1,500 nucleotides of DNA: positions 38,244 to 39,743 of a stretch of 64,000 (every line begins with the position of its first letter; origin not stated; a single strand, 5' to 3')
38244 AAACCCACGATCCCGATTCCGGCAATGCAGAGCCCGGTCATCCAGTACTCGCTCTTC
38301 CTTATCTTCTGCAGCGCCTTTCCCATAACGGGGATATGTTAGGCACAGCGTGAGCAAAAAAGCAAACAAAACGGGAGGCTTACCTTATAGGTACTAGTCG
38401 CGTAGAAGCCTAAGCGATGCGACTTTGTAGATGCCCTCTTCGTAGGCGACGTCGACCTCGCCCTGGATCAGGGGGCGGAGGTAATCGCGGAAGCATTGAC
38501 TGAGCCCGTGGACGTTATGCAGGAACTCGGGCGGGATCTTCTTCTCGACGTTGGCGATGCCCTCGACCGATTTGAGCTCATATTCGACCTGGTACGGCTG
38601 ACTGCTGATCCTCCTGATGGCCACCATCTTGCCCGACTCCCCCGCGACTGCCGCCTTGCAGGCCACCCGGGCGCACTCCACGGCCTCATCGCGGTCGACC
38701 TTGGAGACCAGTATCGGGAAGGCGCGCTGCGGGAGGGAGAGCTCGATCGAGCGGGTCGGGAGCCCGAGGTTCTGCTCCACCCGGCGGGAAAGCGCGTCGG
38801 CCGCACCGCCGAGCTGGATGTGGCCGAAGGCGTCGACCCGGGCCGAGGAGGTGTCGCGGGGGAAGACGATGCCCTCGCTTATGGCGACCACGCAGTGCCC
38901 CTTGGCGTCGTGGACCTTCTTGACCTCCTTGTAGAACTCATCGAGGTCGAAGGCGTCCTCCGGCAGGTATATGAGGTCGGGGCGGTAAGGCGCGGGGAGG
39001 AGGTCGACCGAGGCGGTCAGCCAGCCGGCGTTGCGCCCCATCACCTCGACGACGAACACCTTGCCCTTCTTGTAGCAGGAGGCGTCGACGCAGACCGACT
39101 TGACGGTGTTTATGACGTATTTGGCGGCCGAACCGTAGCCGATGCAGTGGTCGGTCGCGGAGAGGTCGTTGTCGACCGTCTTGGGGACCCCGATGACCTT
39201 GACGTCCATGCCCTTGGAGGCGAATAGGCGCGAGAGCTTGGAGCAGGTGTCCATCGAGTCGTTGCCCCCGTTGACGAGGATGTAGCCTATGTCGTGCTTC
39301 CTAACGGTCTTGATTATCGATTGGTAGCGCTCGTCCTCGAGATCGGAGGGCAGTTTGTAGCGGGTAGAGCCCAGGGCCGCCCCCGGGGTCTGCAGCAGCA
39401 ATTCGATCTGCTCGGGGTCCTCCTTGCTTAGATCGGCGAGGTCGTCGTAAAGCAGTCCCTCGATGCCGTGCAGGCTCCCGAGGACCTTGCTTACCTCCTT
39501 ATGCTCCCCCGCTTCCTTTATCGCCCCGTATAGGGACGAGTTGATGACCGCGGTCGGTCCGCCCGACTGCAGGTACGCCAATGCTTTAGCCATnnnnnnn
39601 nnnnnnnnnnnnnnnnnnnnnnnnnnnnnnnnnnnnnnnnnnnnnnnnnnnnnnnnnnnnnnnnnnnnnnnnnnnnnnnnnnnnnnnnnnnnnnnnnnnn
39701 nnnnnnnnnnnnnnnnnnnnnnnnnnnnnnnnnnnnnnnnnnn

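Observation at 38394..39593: Phosphofructokinase carries the Asp/Lys pair diagnostic of PPi-dependence, despite a family-I pyrophosphatase in the same window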

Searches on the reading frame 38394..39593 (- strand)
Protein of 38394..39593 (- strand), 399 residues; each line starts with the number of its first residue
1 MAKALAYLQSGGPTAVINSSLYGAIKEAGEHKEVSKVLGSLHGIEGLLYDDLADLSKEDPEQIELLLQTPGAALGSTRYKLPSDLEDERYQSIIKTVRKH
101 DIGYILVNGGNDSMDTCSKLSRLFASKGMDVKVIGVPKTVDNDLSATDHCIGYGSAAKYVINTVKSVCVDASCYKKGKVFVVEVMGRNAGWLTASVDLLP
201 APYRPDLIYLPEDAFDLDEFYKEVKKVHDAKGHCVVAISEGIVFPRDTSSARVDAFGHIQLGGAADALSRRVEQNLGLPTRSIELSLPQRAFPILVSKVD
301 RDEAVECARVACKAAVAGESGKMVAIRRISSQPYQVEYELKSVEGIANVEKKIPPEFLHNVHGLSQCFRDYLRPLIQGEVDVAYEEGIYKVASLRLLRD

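Call 6: search_protein_families(library=ncbifam, proteins=[window:38394-39593:-], max_evalue=0.001)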
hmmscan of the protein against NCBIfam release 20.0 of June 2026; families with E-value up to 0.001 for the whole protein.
window:38394-39593:- (399 aa): 11 families
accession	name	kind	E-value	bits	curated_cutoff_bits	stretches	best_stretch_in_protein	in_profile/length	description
NF010675.0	PRK14072.1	subfamily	1.2e-133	445.9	273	1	2-395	3-405/416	diphosphate--fructose-6-phosphate 1-phosphotransferase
TIGR02483.1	PFK_mixed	subfamily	3.2e-49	167.8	430.55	1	6-328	3-313/325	phosphofructokinase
NF002872.1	PRK03202.1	subfamily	2.3e-44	151.7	253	1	4-337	2-301/323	ATP-dependent 6-phosphofructokinase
NF005301.0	PRK06830.1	equivalog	4.3e-34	117.8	400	1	11-324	90-397/445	ATP-dependent 6-phosphofructokinase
NF010674.0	PRK14071.1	equivalog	2.6e-33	115.4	544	1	3-327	5-322/360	ATP-dependent 6-phosphofructokinase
TIGR02482.1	PFKA_ATP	equivalog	3.6e-32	111.6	371.35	1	5-278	2-270/301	6-phosphofructokinase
NF005121.0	PRK06555.1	equivalog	4.1e-25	88.4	395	1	3-195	4-205/404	pyrophosphate--fructose-6-phosphate 1-phosphotransferase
NF005482.0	PRK07085.1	subfamily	8.7e-23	80.6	446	1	5-198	76-265/558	diphosphate--fructose-6-phosphate 1-phosphotransferase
TIGR02478.1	6PF1K_euk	equivalog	1.4e-22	79.7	708.4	1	4-230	391-604/744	6-phosphofructokinase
NF041103.1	PFKA_PPi_Ttgales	equivalog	7.1e-22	78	550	1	5-195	1-184/407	diphosphate--fructose-6-phosphate 1-phosphotransferase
TIGR02477.1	PFKA_PPi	equivalog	7.8e-21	74.1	587.95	1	11-199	76-260/539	diphosphate--fructose-6-phosphate 1-phosphotransferase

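Call 7: search_protein_families(library=pfam, proteins=[window:38394-39593:-], max_evalue=0.001)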
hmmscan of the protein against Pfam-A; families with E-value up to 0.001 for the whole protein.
window:38394-39593:- (399 aa): 1 family
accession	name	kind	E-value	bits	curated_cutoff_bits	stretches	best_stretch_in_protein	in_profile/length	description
PF00365.25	PFK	-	5.9e-57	193.6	30.9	1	5-278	2-271/277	Phosphofructokinase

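Call 8: search_solved_structures(query=window:38394-39593:-, max_evalue=0.00001, show_alignments=5)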
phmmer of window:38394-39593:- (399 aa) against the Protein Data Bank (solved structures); distinct sequences matched with E-value up to 0.00001: 29.
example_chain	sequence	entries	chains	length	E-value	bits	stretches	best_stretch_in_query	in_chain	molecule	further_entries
3k2q_A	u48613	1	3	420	9.8e-81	275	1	5-395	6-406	Pyrophosphate-dependent phosphofructokinase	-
3hno_A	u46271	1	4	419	7.6e-79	268.7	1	2-390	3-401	Pyrophosphate-dependent phosphofructokinase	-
3pfk_A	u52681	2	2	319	7.9e-23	84.4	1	3-288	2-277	PHOSPHOFRUCTOKINASE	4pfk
4i36_A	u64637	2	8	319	7.9e-23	84.3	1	3-288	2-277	6-phosphofructokinase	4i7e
4i4i_A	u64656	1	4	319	8.2e-23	84.3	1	3-288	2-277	6-phosphofructokinase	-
3u39_A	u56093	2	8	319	8.2e-23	84.3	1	3-288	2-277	6-phosphofructokinase | PHOSPHOFRUCTOKINASE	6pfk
1mto_A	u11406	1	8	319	1.1e-22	83.9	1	3-288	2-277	6-phosphofructokinase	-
5xoe_A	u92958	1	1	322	1.9e-22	83.1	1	3-277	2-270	ATP-dependent 6-phosphofructokinase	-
5xz6_A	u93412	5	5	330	2.1e-22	83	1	3-277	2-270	ATP-dependent 6-phosphofructokinase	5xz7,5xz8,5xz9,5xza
1zxx_A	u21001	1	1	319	2.7e-22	82.6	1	4-277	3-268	6-phosphofructokinase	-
7lw1_A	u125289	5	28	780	1.9e-21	79.8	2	4-225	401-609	ATP-dependent 6-phosphofructokinase, liver type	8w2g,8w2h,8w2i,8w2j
7tff_A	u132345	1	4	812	2e-21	79.7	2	2-214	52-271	ATP-dependent 6-phosphofructokinase, platelet type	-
4xyj_A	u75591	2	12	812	3e-21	79.2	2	2-214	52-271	ATP-dependent 6-phosphofructokinase, platelet type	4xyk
4rh3_A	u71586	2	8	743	6.5e-21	78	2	37-244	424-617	ATP-dependent 6-phosphofructokinase, platelet type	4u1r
4wl0_A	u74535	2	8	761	7.5e-21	77.8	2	37-244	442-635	ATP-dependent 6-phosphofructokinase, platelet type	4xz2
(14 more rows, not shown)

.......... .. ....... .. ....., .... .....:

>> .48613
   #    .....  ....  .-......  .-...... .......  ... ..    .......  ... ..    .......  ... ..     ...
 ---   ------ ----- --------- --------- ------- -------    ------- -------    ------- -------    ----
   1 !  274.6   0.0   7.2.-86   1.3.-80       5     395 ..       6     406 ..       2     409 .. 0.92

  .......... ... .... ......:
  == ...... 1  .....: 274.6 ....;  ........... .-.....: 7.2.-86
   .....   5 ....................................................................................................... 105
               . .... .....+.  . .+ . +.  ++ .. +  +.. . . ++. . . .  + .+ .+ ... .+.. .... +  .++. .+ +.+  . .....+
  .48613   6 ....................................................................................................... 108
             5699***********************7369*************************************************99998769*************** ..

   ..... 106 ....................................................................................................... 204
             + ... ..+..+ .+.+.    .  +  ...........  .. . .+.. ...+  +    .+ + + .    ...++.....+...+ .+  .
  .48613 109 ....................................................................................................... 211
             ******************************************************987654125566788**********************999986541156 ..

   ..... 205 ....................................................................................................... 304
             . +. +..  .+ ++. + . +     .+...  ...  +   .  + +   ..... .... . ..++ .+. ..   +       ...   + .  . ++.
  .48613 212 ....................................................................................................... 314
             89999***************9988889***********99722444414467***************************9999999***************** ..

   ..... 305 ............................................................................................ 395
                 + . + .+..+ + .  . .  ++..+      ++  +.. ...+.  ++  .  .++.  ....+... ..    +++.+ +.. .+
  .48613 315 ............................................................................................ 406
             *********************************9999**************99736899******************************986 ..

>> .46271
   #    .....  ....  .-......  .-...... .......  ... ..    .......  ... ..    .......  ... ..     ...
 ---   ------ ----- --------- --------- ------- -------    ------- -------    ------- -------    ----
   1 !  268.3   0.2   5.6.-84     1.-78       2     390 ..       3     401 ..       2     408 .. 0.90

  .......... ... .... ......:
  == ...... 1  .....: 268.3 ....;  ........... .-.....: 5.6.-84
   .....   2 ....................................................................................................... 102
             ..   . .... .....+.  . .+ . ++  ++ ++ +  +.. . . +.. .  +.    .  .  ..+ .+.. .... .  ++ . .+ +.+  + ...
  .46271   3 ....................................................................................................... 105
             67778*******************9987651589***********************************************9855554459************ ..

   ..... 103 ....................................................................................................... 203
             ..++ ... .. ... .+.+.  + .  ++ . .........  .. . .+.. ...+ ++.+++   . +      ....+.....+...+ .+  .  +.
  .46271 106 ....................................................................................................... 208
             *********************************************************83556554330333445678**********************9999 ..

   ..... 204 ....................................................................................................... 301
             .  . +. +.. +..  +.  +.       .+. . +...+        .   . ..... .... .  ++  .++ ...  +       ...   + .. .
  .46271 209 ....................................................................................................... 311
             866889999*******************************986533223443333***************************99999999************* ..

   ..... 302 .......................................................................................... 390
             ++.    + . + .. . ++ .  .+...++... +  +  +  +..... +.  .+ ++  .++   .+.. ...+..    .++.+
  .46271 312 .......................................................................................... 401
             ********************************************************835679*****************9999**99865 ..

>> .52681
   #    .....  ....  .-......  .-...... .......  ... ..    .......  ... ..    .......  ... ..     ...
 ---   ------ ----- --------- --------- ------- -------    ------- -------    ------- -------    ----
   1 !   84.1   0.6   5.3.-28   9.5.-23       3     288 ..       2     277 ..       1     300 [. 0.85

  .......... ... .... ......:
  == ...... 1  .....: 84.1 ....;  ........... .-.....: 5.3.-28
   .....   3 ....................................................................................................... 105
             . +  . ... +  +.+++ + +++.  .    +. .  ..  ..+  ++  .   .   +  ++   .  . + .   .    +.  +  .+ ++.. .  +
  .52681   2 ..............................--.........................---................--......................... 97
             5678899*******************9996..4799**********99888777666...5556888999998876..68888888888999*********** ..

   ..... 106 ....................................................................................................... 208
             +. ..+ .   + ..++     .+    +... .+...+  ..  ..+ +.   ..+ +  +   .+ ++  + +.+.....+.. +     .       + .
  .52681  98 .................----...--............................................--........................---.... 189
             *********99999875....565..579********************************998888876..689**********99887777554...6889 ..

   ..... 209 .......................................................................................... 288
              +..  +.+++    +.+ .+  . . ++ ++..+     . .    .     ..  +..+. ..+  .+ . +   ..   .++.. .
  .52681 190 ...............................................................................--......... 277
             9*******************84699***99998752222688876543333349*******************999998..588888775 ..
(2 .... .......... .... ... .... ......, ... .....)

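Call 9: find_homologous_proteins(query=window:38394-39593:-, max_evalue=1e-10)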
Query window:38394-39593:- (399 aa): 7999 proteins with E <= 1e-10 among 8000 candidates; the best 120 are listed.
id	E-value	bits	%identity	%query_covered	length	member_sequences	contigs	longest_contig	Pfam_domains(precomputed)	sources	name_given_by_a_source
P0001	6.7e-256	866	97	100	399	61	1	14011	PF00365.26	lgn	-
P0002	6.5e-205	699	79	99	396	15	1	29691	PF00365.26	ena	-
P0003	2.9e-203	693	78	99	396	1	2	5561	PF00365.26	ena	-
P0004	2.0e-202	690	77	99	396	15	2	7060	PF00365.26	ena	-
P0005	1.0e-201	688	78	99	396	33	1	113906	PF00365.26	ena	-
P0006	7.0e-181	619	73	99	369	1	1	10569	PF00365.26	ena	-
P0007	2.1e-173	595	65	100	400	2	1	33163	PF00365.26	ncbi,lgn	-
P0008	1.5e-172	592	65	99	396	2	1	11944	PF00365.26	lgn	-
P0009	3.7e-172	591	64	100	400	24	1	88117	PF00365.26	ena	-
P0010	3.9e-172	591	65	99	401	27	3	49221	PF00365.26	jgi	jgi:6-phosphofructokinase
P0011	2.0e-171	588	66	99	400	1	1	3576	PF00365.26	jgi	-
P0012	8.1e-171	586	66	99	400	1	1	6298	PF00365.26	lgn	-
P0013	1.2e-170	586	66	99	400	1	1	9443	PF00365.26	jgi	-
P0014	1.5e-170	586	63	100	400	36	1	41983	PF00365.26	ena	-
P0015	4.5e-170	584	63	100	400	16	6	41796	PF00365.26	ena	-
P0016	6.0e-170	583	65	99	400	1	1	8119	PF00365.26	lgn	-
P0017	6.2e-170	583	64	99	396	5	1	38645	PF00365.26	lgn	-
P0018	6.6e-170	583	64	100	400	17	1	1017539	PF00365.26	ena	-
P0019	1.8e-169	582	65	99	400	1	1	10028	PF00365.26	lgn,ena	-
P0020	2.8e-169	581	64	100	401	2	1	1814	PF00365.26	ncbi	-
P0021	1.2e-168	579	65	99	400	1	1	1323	PF00365.26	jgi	-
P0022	2.6e-167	575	64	100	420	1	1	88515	PF00365.26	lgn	-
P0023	3.1e-166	571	63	100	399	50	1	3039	PF00365.26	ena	-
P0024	1.3e-165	569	65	99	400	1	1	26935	PF00365.26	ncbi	-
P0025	3.5e-165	568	64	99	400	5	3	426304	PF00365.26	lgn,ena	-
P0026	7.5e-165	567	63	99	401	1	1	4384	PF00365.26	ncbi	-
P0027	1.8e-164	565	64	99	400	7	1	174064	PF00365.26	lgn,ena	-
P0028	1.5e-163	562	61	99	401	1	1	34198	PF00365.26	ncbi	-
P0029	8.3e-163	560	63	99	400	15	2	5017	PF00365.26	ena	-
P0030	2.0e-161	555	62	100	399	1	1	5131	PF00365.26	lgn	-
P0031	7.3e-161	554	60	100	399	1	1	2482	PF00365.26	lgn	-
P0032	8.0e-161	553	61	99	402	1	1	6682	PF00365.26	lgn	-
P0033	1.4e-160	553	61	100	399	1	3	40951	PF00365.26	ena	-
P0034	1.5e-160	553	61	99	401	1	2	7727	PF00365.26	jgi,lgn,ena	-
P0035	1.6e-160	552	62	99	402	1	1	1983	PF00365.26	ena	-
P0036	1.9e-160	552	61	99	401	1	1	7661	PF00365.26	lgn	-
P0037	1.9e-160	552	61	100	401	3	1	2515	PF00365.26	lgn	-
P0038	2.0e-160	552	61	100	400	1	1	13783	PF00365.26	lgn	-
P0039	2.6e-160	552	61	99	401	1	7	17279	PF00365.26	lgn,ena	-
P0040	3.7e-160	551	60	99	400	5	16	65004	PF00365.26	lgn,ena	-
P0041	4.9e-160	551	60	99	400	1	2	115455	PF00365.26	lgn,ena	-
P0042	6.4e-160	550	62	99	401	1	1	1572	PF00365.26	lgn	-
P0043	6.4e-160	550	61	99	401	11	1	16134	PF00365.26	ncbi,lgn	-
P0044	6.5e-160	550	62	100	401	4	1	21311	PF00365.26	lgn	-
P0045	6.8e-160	550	61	99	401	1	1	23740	PF00365.26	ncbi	-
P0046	7.2e-160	550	61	99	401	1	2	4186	PF00365.26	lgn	-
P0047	7.2e-160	550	61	100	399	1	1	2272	PF00365.26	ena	-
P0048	7.7e-160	550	61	100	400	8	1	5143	PF00365.26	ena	-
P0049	1.3e-159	549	61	99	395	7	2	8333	PF00365.26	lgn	-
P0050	1.3e-159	549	61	99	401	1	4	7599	PF00365.26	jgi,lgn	jgi:ATP-dependent phosphofructokinase / diphosphate-dependent phosphofructokinase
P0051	1.7e-159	549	61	99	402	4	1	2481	PF00365.26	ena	-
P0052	1.8e-159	549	61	99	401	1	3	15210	PF00365.26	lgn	-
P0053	2.2e-159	549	62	99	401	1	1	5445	PF00365.26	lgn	-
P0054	2.7e-159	548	61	100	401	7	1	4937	PF00365.26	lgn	-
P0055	3.3e-159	548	61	99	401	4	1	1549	PF00365.26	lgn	-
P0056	4.6e-159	548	61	99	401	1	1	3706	PF00365.26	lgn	-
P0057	4.7e-159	548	60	99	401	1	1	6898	PF00365.26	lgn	-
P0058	4.7e-159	548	61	99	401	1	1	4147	PF00365.26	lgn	-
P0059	5.0e-159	548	61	100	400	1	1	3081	PF00365.26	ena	-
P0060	5.2e-159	547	60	99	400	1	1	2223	PF00365.26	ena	-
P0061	6.3e-159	547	60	99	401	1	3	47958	PF00365.26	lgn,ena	-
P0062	6.4e-159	547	61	99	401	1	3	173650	PF00365.26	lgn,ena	-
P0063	6.5e-159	547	61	99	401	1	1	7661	PF00365.26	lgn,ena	-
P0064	1.2e-158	546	61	99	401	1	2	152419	PF00365.26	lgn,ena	-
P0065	2.2e-158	545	61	99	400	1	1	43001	PF00365.26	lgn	-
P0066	4.7e-158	544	61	100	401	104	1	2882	PF00365.26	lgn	-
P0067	4.9e-158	544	61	99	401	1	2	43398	PF00365.26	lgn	-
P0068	8.3e-158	544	60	98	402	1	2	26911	PF00365.26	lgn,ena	-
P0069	1.0e-157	543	60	100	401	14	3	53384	PF00365.26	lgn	-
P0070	1.3e-157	543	59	100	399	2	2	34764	PF00365.26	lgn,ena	-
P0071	1.4e-157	543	61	99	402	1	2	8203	PF00365.26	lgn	-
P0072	1.6e-157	543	59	100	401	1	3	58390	PF00365.26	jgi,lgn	jgi:6-phosphofructokinase 1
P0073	1.7e-157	543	63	99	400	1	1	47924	PF00365.26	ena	-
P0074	2.0e-157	542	61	99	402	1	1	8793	PF00365.26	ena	-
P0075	2.0e-157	542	61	99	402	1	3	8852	PF00365.26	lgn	-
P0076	2.2e-157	542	60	99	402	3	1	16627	PF00365.26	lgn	-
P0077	4.2e-157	541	59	100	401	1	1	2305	PF00365.26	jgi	-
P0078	5.0e-157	541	60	99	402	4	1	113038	PF00365.26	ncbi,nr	ncbi:MAG: 6-phosphofructokinase [Bacilli bacterium]|nr:6-phosphofructokinase [Bacilli bacterium]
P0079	5.2e-157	541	60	99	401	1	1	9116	PF00365.26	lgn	-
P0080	8.5e-157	540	60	100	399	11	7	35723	PF00365.26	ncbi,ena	-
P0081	8.7e-157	540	61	99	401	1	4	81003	PF00365.26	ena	-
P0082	1.2e-156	540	61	99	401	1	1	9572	PF00365.26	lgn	-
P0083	1.7e-156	539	61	99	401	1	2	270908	PF00365.26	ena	-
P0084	2.0e-156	539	58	100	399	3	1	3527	PF00365.26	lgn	-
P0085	2.2e-156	539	60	99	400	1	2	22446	PF00365.26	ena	-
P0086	2.4e-156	539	60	99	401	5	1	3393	PF00365.26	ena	-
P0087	2.9e-156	538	60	99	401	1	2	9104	PF00365.26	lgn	-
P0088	4.0e-156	538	60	99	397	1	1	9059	PF00365.26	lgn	-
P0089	4.1e-156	538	61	99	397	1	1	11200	PF00365.26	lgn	-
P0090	5.7e-156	537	61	98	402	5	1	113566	PF00365.26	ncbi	-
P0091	5.8e-156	537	60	99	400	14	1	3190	PF00365.26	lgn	-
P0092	6.2e-156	537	60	99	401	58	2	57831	PF00365.26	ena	-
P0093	7.8e-156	537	61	99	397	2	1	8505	PF00365.26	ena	-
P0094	9.5e-156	537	60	99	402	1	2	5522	PF00365.26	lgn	-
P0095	1.1e-155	537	60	99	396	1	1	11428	PF00365.26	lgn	-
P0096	1.1e-155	536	59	99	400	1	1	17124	PF00365.26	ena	-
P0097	1.3e-155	536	58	100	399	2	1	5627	PF00365.26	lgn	-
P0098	1.4e-155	536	60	98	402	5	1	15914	PF00365.26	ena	-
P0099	1.4e-155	536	60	99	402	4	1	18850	PF00365.26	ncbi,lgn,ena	-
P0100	1.5e-155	536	61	99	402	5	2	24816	PF00365.26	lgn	-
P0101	1.9e-155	536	61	99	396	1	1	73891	PF00365.26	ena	-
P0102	1.9e-155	536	60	98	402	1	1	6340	PF00365.26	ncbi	-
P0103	2.1e-155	536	59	99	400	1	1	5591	PF00365.26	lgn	-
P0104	2.4e-155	535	60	99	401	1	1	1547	PF00365.26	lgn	-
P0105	2.6e-155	535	60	98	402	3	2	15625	PF00365.26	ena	-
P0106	3.6e-155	535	61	99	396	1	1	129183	PF00365.26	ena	-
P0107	5.4e-155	534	60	99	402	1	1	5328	PF00365.26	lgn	-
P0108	7.0e-155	534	61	100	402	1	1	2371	PF00365.26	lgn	-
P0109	9.4e-155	533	60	99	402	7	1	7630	PF00365.26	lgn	-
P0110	9.5e-155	533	58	100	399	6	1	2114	PF00365.26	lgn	-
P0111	1.3e-154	533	60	99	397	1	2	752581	PF00365.26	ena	-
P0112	1.8e-154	533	59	98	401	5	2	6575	PF00365.26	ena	-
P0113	2.8e-154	532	60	99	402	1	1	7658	PF00365.26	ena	-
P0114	3.6e-154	532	59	99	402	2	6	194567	PF00365.26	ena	-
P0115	5.6e-154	531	60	99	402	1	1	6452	PF00365.26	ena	-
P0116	9.9e-154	530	60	99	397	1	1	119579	PF00365.26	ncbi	-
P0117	1.8e-153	529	60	100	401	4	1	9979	PF00365.26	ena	-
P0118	2.5e-153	529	58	100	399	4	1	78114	PF00365.26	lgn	-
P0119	3.6e-153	528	58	100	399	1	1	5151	PF00365.26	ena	-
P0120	3.7e-153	528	59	99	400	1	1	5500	PF00365.26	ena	-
